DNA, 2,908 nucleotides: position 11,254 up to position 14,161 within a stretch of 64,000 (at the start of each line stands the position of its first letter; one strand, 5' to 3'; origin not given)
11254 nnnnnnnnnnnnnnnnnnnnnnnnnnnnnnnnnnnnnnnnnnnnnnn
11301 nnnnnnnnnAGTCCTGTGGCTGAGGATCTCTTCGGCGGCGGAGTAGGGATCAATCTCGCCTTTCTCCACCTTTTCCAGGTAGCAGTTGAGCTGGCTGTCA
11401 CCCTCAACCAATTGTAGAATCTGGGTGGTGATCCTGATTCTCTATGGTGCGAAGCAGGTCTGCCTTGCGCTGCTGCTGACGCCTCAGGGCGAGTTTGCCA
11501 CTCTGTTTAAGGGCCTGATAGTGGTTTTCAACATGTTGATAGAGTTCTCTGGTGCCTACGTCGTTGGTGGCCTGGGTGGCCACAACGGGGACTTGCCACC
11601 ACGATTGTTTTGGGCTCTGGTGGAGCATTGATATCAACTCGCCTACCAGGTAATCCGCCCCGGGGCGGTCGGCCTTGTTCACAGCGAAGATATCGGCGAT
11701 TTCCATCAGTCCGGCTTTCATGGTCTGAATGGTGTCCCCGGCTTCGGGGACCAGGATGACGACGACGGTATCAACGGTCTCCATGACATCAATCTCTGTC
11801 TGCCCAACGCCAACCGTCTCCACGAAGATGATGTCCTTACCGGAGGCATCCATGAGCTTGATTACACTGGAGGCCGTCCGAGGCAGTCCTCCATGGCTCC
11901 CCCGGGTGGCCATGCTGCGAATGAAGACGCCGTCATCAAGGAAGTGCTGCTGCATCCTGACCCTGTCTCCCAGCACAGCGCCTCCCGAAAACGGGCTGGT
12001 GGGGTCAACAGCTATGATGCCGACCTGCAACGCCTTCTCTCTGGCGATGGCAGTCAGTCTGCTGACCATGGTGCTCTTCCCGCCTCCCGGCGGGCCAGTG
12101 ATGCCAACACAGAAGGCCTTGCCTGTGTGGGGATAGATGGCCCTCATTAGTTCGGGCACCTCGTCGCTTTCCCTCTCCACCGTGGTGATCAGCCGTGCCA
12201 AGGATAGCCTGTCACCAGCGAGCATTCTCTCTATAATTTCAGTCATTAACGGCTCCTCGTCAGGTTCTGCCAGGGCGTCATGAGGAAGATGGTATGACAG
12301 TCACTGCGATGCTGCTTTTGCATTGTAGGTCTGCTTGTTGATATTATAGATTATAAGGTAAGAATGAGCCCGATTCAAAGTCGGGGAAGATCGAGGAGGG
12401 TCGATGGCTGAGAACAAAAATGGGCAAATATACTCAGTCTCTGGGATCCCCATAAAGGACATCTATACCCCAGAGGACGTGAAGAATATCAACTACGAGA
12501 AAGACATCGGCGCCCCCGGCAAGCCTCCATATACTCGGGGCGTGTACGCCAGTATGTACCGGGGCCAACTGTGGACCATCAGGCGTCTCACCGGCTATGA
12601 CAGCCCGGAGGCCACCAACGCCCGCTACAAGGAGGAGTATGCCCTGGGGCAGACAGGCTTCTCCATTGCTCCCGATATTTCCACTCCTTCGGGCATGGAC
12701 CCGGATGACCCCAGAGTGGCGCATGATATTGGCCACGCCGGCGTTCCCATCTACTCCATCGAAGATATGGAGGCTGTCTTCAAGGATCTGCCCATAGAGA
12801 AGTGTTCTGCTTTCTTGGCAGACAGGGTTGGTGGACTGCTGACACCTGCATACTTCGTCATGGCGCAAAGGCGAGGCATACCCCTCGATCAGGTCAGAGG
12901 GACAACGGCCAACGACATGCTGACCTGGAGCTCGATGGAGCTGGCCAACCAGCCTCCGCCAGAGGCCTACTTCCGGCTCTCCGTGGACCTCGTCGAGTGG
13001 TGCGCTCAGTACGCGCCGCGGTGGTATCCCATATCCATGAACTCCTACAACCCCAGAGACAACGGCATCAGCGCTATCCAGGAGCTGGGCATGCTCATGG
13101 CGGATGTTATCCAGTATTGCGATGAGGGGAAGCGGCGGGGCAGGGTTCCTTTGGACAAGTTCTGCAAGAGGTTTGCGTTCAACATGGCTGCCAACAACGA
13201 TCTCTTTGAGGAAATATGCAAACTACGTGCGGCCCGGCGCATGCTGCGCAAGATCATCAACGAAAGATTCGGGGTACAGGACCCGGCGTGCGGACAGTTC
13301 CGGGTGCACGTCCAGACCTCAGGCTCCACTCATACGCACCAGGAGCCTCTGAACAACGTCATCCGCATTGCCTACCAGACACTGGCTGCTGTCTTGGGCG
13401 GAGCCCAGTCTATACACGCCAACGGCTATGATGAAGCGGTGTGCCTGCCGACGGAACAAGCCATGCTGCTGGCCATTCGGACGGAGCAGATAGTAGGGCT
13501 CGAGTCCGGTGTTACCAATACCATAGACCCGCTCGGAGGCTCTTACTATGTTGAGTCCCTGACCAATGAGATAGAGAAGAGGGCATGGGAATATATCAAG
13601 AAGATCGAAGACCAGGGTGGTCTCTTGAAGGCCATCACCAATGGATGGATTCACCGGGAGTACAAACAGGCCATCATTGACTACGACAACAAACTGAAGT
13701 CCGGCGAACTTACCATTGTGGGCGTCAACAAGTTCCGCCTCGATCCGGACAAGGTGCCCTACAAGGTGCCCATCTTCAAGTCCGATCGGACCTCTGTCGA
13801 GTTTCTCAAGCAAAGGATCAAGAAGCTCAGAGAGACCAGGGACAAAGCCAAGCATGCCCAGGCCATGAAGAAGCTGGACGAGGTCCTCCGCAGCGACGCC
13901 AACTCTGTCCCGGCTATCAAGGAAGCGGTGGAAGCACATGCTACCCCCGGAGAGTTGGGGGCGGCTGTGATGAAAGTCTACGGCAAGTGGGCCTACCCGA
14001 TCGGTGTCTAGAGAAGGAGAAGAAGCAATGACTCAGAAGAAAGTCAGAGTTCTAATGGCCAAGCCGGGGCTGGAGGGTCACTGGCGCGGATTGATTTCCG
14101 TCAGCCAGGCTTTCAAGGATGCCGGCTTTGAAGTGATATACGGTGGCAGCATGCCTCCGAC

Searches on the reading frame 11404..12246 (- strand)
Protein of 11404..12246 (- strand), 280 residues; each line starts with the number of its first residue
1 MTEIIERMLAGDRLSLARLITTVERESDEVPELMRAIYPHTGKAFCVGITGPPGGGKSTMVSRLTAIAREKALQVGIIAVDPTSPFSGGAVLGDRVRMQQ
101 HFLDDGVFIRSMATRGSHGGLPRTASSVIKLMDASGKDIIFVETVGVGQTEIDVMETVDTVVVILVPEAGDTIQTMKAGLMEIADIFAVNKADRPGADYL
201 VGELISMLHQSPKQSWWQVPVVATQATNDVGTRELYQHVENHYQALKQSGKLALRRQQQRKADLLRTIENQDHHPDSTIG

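Call 26: search_protein_families(library=ncbifam, proteins=[window:11404-12246:-])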
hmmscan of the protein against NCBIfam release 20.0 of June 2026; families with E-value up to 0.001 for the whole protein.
window:11404-12246:- (280 aa): 6 families
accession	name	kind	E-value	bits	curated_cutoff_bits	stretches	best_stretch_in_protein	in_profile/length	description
TIGR00750.1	lao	equivalog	1.2e-95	320.1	240.75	1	11-270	1-264/300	methylmalonyl Co-A mutase-associated GTPase MeaB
NF006958.0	PRK09435.1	equivalog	1e-69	235.1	329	1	2-271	11-288/333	methylmalonyl Co-A mutase-associated GTPase MeaB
NF045497.1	IsobCoAmut_IcmF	equivalog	2.1e-42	145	1500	1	6-261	147-414/1076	fused isobutyryl-CoA mutase/GTPase IcmF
TIGR00073.1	hypB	equivalog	5.9e-07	29.2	121.2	1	31-242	18-213/217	hydrogenase nickel incorporation protein HypB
NF006746.0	PRK09270.1-5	subfamily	2.7e-05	23.2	250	1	40-81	17-58/210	nucleoside/nucleotide kinase family protein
NF006743.0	PRK09270.1-2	equivalog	0.00013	21.1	227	1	32-74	17-59/217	nucleoside/nucleotide kinase family protein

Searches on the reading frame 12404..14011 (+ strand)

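Call 25: search_protein_families(library=ncbifam, proteins=[window:12404-14011:+])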
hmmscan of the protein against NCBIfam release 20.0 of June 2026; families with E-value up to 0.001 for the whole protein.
window:12404-14011:+ (535 aa): 4 families
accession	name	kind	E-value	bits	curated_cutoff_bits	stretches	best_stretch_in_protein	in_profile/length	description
TIGR00641.1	acid_CoA_mut_N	subfamily_domain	2.2e-148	494.8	303.8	1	13-532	5-525/528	methylmalonyl-CoA mutase N-terminal domain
NF006944.0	PRK09426.1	equivalog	6.7e-127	424.3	876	1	8-531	34-553/721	methylmalonyl-CoA mutase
NF045497.1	IsobCoAmut_IcmF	equivalog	7.4e-50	169.7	1500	2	160-529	704-1072/1076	fused isobutyryl-CoA mutase/GTPase IcmF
TIGR00642.1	mmCoA_mut_beta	equivalog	4.9e-44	150.6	617.25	1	152-444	163-450/620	methylmalonyl-CoA mutase small subunit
